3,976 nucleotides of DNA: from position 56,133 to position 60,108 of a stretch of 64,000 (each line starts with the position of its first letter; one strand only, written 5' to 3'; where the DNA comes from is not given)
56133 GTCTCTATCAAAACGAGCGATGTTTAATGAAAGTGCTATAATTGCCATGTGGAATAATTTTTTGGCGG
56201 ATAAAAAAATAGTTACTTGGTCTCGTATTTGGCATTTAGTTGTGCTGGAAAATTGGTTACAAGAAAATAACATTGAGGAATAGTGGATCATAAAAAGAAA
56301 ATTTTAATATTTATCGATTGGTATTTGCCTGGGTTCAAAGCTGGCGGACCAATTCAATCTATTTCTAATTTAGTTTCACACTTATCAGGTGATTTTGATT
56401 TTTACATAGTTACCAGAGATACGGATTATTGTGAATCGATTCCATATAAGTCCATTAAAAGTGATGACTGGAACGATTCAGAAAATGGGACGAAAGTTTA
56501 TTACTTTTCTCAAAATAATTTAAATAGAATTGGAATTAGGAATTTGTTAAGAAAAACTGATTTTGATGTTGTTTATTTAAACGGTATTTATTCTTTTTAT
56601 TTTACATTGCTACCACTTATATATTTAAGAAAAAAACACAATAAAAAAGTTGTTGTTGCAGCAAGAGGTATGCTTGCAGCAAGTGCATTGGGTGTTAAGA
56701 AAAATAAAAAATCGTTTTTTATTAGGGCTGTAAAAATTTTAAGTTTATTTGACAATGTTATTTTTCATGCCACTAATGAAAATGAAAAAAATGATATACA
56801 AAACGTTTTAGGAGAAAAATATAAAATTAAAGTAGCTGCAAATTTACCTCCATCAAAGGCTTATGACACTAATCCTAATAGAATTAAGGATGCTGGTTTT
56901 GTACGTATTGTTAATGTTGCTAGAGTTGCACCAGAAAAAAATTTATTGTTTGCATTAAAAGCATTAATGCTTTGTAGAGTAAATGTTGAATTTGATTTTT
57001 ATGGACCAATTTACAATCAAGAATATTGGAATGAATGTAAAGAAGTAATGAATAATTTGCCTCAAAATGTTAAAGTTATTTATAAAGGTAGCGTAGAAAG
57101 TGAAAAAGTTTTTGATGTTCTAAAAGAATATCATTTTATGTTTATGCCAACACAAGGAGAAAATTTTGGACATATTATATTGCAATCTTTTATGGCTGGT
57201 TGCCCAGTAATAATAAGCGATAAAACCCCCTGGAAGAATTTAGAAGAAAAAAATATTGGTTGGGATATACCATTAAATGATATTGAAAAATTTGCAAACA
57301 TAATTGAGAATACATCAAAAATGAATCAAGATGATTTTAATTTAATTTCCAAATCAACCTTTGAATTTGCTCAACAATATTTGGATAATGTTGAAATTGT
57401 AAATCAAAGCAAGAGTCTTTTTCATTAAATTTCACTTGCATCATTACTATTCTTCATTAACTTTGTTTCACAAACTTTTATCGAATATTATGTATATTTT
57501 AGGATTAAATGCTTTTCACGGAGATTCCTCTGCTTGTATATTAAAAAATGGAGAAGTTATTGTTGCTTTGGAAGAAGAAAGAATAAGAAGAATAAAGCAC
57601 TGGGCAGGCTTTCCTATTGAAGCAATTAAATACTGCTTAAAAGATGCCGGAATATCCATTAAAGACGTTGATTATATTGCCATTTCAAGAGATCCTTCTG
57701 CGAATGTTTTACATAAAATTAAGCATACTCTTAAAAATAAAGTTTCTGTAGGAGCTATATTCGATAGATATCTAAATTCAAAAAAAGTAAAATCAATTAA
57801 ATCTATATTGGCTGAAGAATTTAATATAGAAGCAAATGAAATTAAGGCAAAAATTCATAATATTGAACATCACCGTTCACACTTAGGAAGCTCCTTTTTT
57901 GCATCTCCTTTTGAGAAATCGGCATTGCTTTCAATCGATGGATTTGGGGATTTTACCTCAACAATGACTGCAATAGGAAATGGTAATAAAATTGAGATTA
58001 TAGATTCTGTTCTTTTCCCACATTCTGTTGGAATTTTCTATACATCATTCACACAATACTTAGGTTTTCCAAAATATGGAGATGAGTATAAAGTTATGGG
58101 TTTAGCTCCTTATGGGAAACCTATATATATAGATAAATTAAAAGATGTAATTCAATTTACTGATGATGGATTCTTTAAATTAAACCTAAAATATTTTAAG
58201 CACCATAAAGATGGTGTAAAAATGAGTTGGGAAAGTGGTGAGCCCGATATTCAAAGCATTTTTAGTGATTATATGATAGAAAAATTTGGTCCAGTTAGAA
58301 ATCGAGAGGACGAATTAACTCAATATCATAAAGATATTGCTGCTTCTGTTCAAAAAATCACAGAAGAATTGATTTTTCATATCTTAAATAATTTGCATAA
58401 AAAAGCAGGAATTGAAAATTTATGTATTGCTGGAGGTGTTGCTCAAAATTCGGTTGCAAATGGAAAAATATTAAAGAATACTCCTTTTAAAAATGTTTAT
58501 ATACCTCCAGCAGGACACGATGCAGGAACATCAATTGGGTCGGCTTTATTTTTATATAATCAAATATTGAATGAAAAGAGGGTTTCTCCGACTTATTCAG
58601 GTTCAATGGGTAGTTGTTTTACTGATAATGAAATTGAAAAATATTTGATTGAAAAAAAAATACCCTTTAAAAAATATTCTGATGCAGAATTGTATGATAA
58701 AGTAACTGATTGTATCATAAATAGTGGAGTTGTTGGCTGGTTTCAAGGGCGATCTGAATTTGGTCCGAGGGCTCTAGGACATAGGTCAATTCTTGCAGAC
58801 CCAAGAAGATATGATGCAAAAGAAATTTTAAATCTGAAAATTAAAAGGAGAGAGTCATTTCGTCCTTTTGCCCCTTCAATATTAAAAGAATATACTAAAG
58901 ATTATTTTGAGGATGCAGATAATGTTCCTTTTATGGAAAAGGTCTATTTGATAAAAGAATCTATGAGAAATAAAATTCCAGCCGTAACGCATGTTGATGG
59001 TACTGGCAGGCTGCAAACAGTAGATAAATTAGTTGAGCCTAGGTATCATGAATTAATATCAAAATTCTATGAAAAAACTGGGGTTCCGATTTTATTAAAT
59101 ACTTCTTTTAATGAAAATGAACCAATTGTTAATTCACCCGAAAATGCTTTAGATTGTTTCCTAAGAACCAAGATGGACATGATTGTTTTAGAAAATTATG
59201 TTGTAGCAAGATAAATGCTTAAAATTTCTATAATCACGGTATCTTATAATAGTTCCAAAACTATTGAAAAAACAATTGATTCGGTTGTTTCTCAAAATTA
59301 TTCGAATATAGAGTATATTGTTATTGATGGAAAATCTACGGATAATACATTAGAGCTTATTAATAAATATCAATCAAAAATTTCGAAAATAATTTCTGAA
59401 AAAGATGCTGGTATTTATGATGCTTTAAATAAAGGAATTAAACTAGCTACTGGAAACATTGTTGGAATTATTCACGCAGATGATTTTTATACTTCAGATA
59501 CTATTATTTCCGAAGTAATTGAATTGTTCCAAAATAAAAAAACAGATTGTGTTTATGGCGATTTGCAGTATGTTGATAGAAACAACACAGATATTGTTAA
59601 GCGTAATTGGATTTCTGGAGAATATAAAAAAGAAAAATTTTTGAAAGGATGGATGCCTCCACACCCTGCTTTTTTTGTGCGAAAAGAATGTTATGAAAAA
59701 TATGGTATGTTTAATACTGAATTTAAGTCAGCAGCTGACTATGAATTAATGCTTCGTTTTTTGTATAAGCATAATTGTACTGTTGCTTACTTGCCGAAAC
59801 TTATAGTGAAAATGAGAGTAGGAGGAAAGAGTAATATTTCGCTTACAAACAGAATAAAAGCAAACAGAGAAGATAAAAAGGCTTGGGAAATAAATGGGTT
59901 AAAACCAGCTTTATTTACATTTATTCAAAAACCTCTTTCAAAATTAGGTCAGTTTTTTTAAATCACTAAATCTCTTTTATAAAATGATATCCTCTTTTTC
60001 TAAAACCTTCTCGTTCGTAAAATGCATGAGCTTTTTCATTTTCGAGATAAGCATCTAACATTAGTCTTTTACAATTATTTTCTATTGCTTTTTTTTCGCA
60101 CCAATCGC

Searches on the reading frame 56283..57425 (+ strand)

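Call 75: search_protein_families(library=pfam, proteins=[window:56283-57425:+], max_evalue=0.00001)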
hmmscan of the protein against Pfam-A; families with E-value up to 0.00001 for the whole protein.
window:56283-57425:+ (381 aa): 2 families
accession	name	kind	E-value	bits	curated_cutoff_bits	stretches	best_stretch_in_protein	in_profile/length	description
PF00534.26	Glycos_transf_1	-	6.2e-13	49.1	26.4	1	208-347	17-158/172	Glycosyl transferases group 1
PF13692.12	Glyco_trans_1_4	-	2.1e-11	44.7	27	1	208-342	3-137/142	Glycosyl transferases group 1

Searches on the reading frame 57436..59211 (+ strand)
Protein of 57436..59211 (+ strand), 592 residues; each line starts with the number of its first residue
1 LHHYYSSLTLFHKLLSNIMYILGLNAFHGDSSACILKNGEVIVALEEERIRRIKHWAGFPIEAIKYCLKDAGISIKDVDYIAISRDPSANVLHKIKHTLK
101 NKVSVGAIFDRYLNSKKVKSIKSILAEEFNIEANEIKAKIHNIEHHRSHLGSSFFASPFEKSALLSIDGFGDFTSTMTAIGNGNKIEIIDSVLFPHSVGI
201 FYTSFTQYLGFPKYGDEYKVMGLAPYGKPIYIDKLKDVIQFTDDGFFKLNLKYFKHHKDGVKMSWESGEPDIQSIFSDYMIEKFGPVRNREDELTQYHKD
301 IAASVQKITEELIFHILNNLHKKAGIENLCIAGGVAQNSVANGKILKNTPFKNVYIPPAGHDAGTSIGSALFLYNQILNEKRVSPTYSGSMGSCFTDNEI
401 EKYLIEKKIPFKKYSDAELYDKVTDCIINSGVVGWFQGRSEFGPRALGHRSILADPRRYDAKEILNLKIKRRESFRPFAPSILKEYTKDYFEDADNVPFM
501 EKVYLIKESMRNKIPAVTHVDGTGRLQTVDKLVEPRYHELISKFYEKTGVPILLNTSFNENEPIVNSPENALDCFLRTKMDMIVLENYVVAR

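Call 75: search_protein_families(library=pfam, proteins=[window:57436-59211:+], max_evalue=0.00001)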
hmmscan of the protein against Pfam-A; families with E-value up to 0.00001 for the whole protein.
window:57436-59211:+ (592 aa): 3 families
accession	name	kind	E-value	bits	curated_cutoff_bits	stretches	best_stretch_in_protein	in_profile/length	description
PF16861.10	Carbam_trans_C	-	1.6e-70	236.5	27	1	427-591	4-169/170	Carbamoyltransferase C-terminus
PF02543.21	Carbam_trans_N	-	3.8e-64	217.8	24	1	21-371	2-346/346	Carbamoyltransferase N-terminus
PF00814.31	TsaD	-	9.6e-08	32.5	24.8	0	292-358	190-251/264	tRNA N6-adenosine threonylcarbamoyltransferase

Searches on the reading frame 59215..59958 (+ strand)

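Call 75: search_protein_families(library=pfam, proteins=[window:59215-59958:+], max_evalue=0.00001)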
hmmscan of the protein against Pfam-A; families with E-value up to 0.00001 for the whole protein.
window:59215-59958:+ (248 aa): 3 families
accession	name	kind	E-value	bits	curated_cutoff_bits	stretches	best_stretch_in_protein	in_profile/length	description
PF00535.33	Glycos_transf_2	-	6.8e-30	104.6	23.3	1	5-158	1-162/168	Glycosyl transferase family 2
PF10111.15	Glyco_tranf_2_2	-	1.6e-11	44.6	27.3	1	6-188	2-205/276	Glycosyltransferase like family 2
PF13641.12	Glyco_tranf_2_3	-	9.3e-11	42.6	27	1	4-199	3-210/230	Glycosyltransferase like family 2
